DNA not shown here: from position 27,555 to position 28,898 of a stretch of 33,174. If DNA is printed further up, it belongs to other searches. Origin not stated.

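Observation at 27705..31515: Tandem array of three paralogous multi-HTH-like genes of unknown function inserted between lepA and hemW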

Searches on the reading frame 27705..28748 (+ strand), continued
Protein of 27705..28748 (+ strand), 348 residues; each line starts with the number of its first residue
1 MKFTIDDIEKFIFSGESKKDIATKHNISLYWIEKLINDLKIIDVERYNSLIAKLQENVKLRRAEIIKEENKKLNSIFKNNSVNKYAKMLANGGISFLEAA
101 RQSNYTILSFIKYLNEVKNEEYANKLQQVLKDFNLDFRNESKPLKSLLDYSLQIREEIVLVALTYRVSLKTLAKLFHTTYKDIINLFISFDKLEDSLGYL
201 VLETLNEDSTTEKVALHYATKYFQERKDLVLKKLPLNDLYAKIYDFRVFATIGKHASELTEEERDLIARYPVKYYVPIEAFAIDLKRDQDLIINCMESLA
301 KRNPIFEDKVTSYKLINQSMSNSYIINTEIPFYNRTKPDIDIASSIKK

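Call 46: fold_search(model_id=the predicted structure, library=pdb)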
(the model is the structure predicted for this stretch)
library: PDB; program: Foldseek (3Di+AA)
matches with E <= 10: 134; with E <= 0.001: 0
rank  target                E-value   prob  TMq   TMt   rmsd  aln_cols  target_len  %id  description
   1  1q1t_C                1.1e+00  0.12  0.16  0.14  16.9       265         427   12  Mouse Importin alpha: non-phosphorylated SV40 CN peptide complex (released 2004-03-30)
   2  1q1s_C                1.3e+00  0.08  0.16  0.13  22.7       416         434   12  Mouse Importin alpha- phosphorylated SV40 CN peptide complex (released 2004-03-30)
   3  7f9o_G                1.3e+00  0.05  0.10  0.10  17.6       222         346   12  PSI-NDH supercomplex of Barley (released 2021-12-22)
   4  6iur_B                1.5e+00  0.08  0.16  0.11  23.1       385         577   12  A phosphatase complex STRN3-PP2Aa (released 2019-12-04)
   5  7b9v_S                1.8e+00  0.07  0.13  0.09  24.8       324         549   11  Yeast C complex spliceosome at 2.8 Angstrom resolution with Prp18/Slu7 bound (released 2021-03-10)
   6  3tpo                  2.1e+00  0.08  0.16  0.14  16.7       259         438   12  Crystal structure of D192A/E396A mutant of mouse importin alpha2 (released 2011-10-12)
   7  8b4m_A                2.2e+00  0.07  0.14  0.15  19.8       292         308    8  Crystal structure of a hydropyrene synthase (M75L variant) in its closed conformation (released 2023-10-04)
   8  2w3c                  2.2e+00  0.07  0.14  0.10  16.9       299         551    7  Globular head region of the human general vesicular transport factor p115 (released 2009-03-03)
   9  9n9q_C                2.2e+00  0.04  0.10  0.12  26.4       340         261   13  Cryo-EM structure of the RNA-guided transcription complex (released 2025-12-24)
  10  4crv_B                2.4e+00  0.07  0.15  0.17  17.4       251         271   10  Complex of human CNOT9 and CNOT1 including two tryptophans (released 2014-05-07)
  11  9mf5_B                2.5e+00  0.06  0.14  0.14  15.7       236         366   13  CryoEM structure of the Protein Phosphatase 2A (Abeta-B56gamma-Calpha) holoenzyme complex (released 2025-07-09)
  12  9hms_A                2.6e+00  0.05  0.14  0.08  17.8       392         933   16  Cryo-EM structure of human separase bound to SCC1 (310-550 aa) and SA2 (released 2025-09-03)
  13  2qk2                  2.8e+00  0.07  0.13  0.17  14.6       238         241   14  Structural Basis of Microtubule Plus End Tracking by XMAP215, CLIP-170 and EB1 (released 2007-10-02)
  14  4ct6_B                2.8e+00  0.07  0.15  0.17  17.6       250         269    9  CNOT9-CNOT1 complex (released 2014-05-07)
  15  8ro2_I                2.9e+00  0.03  0.12  0.07  29.9       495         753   12  Integrative Structure of the human intron lariat Spliceosome (ILS'') (released 2024-09-18)
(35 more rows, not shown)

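Call 50: fold_search(model_id=the predicted structure, library=viral)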
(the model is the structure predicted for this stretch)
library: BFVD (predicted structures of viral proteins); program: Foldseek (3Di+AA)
matches with E <= 10: 316; with E <= 0.001: 0
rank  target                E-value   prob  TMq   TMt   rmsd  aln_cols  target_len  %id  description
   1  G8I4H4                1.8e-03  0.97  0.17  0.19  24.5       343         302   12  Uncharacterized protein [Mycobacterium phage DS6A]
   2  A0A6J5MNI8            5.1e-03  0.72  0.13  0.11  28.5       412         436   14  Uncharacterized protein [uncultured Caudovirales phage]
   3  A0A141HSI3            4.5e-02  0.25  0.12  0.10  37.1       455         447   16  (no name in the UniProt tables at hand)
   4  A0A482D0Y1            5.9e-02  0.44  0.12  0.17  29.8       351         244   10  (no name in the UniProt tables at hand)
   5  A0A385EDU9            6.1e-02  0.35  0.13  0.12  39.2       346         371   12  Uncharacterized protein [Caulobacter phage CcrSC]
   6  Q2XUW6                6.7e-02  0.21  0.11  0.12  23.8       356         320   12  (no name in the UniProt tables at hand)
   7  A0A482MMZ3            7.3e-02  0.51  0.12  0.13  22.2       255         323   11  Endonuclease [Burkholderia phage BcepSauron]
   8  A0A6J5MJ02            3.2e-01  0.16  0.10  0.13  20.8       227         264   13  Uncharacterized protein [uncultured Caudovirales phage]
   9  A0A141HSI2            4.5e-01  0.20  0.11  0.16  22.3       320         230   12  (no name in the UniProt tables at hand)
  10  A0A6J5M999            4.7e-01  0.25  0.11  0.16  17.2       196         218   12  Uncharacterized protein [uncultured Caudovirales phage]
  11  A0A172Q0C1            4.7e-01  0.15  0.12  0.13  21.8       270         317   13  DNA mismatch endonuclease [Acinetobacter phage vB_AbaM_ME3]
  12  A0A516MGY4            5.6e-01  0.21  0.13  0.14  24.2       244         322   11  (no name in the UniProt tables at hand)
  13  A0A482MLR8            7.0e-01  0.51  0.17  0.23  12.7       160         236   12  Endonuclease [Burkholderia phage BcepSauron]
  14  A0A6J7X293            7.0e-01  0.06  0.11  0.08  28.6       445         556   12  Caudovirus, tape measure, N-terminal [uncultured Caudovirales phage]
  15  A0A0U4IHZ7            7.7e-01  0.21  0.14  0.24  23.9       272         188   11  (no name in the UniProt tables at hand)
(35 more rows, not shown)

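Call 56: search_protein_families(library=pfam, proteins=[P0053, P0060, P0043, P0074, P0016, P0025, P0030, P0024, P0011, L008:98-628:+], max_evalue=0.01)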
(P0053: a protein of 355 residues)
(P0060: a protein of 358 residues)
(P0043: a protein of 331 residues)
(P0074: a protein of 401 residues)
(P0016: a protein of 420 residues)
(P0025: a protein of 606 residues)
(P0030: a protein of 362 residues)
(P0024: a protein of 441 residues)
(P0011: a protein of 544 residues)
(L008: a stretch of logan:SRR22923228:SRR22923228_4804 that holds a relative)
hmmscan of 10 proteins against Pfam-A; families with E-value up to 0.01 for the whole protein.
P0053 (355 aa): 1 family
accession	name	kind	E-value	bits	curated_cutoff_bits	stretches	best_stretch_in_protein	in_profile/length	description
PF12116.14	SpoIIID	-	7e-14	52.2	27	2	15-78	6-64/82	Stage III sporulation protein D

P0060 (358 aa): 4 families
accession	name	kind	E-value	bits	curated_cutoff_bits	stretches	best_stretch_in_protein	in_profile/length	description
PF12116.14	SpoIIID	-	2.5e-14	53.6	27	2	85-144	4-63/82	Stage III sporulation protein D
PF08279.18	HTH_11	-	3.3e-05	24.1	25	1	98-121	11-36/55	HTH domain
PF13936.12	HTH_38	-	4.3e-05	23.6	27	0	288-323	4-38/44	Helix-turn-helix domain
PF13309.12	HTH_22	-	0.00017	22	29.6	0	102-121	43-62/63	HTH domain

P0043 (331 aa): 1 family
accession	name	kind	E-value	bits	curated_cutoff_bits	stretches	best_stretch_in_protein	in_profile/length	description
PF12116.14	SpoIIID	-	8.2e-05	23.1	27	0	55-113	3-62/82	Stage III sporulation protein D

P0074 (401 aa): 1 family
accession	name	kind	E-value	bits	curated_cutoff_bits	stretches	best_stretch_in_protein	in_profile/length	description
PF13936.12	HTH_38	-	0.0057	16.8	27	0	328-364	3-38/44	Helix-turn-helix domain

P0016 (420 aa): 0 families

P0025 (606 aa): 1 family
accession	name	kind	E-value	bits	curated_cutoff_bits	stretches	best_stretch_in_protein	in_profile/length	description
PF13384.12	HTH_23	-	0.0011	19.2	24.6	0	9-38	13-42/50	Homeodomain-like domain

P0030 (362 aa): 4 families
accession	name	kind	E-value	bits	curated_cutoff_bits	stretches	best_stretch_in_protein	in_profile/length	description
PF13936.12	HTH_38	-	6e-05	23.1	27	0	282-317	4-38/44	Helix-turn-helix domain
PF08281.18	Sigma70_r4_2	-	6.5e-05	22.9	25.7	0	20-44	23-47/54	Sigma-70, region 4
PF04545.22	Sigma70_r4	-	8e-05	22.5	24.1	0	22-44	19-41/50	Sigma-70, region 4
PF25051.1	WHD_MCM8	-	0.00014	22.2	26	0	308-339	33-64/80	MCM8 winged helix domain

P0024 (441 aa): 1 family
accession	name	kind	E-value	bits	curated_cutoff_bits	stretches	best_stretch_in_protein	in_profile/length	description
PF13881.12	Rad60-SLD_2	-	0.0099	16.4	23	0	345-400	45-101/111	Ubiquitin-2 like Rad60 SUMO-like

P0011 (544 aa): 0 families

L008:98-628:+ (177 aa): 2 families
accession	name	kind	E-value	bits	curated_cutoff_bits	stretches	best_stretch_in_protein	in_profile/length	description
PF12116.14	SpoIIID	-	3.1e-16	59.7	27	2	14-77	5-63/82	Stage III sporulation protein D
PF19481.4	DUF6017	-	4.5e-05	24.1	27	1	13-109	55-145/148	Family of unknown function (DUF6017)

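Call 60: predict_structure(alignment_id=A5)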
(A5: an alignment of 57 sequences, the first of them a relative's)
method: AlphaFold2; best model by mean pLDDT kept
length: 205 residues; sequences in the alignment: 57
mean_pLDDT: 97.4   pTM: 0.91
mean pLDDT of the five models: 97.4, 97.3, 97.2, 96.7, 96.5
residues with pLDDT >= 90: 202; 70-90: 3; 50-70: 0; < 50: 0
segments of 3 or more residues with pLDDT < 50: none
pLDDT, mean of each block of 10 residues (from residue 1): 94 98 98 97 97 97 96 98 98 98 98 98 98 98 98 98 98 98 97 97 90
secondary structure, 60 per line:
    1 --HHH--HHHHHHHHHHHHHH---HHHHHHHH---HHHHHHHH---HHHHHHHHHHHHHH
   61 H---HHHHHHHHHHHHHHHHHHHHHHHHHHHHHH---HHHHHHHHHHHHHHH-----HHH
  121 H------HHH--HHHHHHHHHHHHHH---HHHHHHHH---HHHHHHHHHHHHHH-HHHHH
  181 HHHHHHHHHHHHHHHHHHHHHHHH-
elements in order: H8-21 H25-32 H36-43 H47-61 H65-94 H98-112 H118-121 H133-146 H150-157 H161-174 H176-204

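Call 62: fold_search(model_id=the predicted structure, library=pdb)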
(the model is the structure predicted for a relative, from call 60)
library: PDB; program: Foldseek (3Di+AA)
matches with E <= 10: 142; with E <= 0.001: 0
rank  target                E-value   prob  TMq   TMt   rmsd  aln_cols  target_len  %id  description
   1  9bv3_Y                1.6e+00  0.21  0.25  0.15  15.5       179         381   13  M1B Midnolin-Proteasome (released 2025-06-11)
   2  7xyb_G                1.7e+00  0.15  0.25  0.29  15.8       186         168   16  The cryo-EM structure of an AlpA-loaded complex (released 2022-07-20)
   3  9e8g_Y                1.8e+00  0.20  0.25  0.15  15.9       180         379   13  Nub1/Fat10-processing human 26S proteasome bound to Txnl1 with Rpt5 at top of spiral staircase (released 2024-12-04)
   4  8usb_Y                2.1e+00  0.16  0.24  0.14  13.9       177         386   15  Non-substrate-engaged human 26S proteasome with Nub1/FAT10 bound to Rpn1 (released 2024-11-06)
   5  9s9k_A                2.2e+00  0.16  0.23  0.26  16.8       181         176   16  S. islandicus CdvB (semi open) (released 2026-01-28)
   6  7zjr                  2.3e+00  0.10  0.20  0.16  17.7       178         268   12  X-ray structure of the periplasmic region of PilJ from P. aeruginosa (released 2022-04-27)
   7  9s9k_B                2.4e+00  0.15  0.23  0.26  18.0       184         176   14  S. islandicus CdvB (semi open) (released 2026-01-28)
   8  4d10_A                2.4e+00  0.15  0.24  0.13  15.3       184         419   14  Crystal structure of the COP9 signalosome (released 2014-07-23)
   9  6r7f_A                2.4e+00  0.13  0.23  0.12  16.5       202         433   10  Structural basis of Cullin-2 RING E3 ligase regulation by the COP9 signalosome (released 2019-08-28)
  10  7bca_A                2.6e+00  0.35  0.19  0.38  14.0        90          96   19  Crystal structure of the HTH DNA binding protein ArdK from R388 plasmid bound to a direct-repeat DNA element (released 2022-07-13)
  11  8pp4_H                2.6e+00  0.13  0.19  0.22  14.2       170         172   14  Binary crystal structure of positively supercharged ferritin variant Ftn(pos) and reduced charge negatively supercharg (released 2023-12-27)
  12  9cgc_R                2.6e+00  0.13  0.23  0.13  17.5       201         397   12  Yeast 26S proteasome non-substrate-engaged (S1 state) (released 2025-07-09)
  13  9eq9                  2.6e+00  0.07  0.15  0.17  17.1       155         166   12  Iron loaded mitochondrial ferritin, anaerobic (released 2025-04-16)
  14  8b6l_O                2.7e+00  0.15  0.18  0.07  17.3       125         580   18  Subtomogram average of the human Sec61-TRAP-OSTA-translocon (released 2022-12-07)
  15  9jqd_A                3.0e+00  0.15  0.19  0.22  13.0       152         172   14  Cryo-EM structure of ferritin variant R63MeH/R67MeH (released 2024-11-27)
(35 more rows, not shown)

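Call 63: find_encoding_contigs(protein=P0084, flank=5000, max_places=2)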
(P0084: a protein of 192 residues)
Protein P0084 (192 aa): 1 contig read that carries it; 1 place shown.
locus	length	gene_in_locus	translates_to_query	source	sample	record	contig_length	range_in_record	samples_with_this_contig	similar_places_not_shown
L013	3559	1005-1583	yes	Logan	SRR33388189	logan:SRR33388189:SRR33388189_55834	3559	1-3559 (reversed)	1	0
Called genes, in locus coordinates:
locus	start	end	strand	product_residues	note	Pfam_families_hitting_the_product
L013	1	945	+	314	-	?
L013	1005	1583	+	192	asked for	-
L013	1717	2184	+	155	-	-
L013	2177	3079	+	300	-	PF02899:Phage_int_SAM_1, PF13495:Phage_int_SAM_4 (weak), PF00589:Phage_integrase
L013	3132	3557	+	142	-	?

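Call 64: find_encoding_contigs(protein=P0088, flank=5000, max_places=2)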
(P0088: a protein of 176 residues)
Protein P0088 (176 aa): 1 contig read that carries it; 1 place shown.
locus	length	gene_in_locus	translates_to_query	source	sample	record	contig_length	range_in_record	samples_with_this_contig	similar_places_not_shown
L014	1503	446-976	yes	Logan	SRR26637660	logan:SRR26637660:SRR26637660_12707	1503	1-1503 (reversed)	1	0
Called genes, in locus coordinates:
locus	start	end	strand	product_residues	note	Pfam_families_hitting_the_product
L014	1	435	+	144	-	?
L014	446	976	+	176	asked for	-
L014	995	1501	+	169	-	?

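Call 65: find_encoding_contigs(protein=P0023, flank=5000, max_places=2)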
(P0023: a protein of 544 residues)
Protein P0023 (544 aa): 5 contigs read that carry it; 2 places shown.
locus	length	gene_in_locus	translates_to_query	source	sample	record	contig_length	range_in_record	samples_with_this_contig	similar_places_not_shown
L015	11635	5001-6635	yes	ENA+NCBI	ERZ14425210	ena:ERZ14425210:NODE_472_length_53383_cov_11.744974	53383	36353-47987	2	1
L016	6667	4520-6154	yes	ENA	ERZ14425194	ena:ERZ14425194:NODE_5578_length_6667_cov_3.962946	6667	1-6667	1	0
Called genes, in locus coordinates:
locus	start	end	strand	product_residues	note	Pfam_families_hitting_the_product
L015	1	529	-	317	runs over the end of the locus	PF01841:Transglut_core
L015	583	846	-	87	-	PF01649:Ribosomal_S20p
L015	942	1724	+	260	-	PF03418:Peptidase_A25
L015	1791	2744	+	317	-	PF07454:SpoIIP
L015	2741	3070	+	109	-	-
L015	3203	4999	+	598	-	PF00009:GTP_EFTU, PF03144:GTP_EFTU_D2, PF00679:EFG_C, PF06421:LepA_C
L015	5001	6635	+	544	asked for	-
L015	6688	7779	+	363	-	PF04055:Radical_SAM, PF06969:HemN_C (weak)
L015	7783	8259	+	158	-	-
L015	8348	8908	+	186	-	PF03009:GDPD (faint)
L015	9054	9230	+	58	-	-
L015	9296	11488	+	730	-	-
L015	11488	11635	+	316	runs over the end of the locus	-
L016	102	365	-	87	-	PF01649:Ribosomal_S20p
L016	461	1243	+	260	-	PF03418:Peptidase_A25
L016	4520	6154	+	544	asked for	-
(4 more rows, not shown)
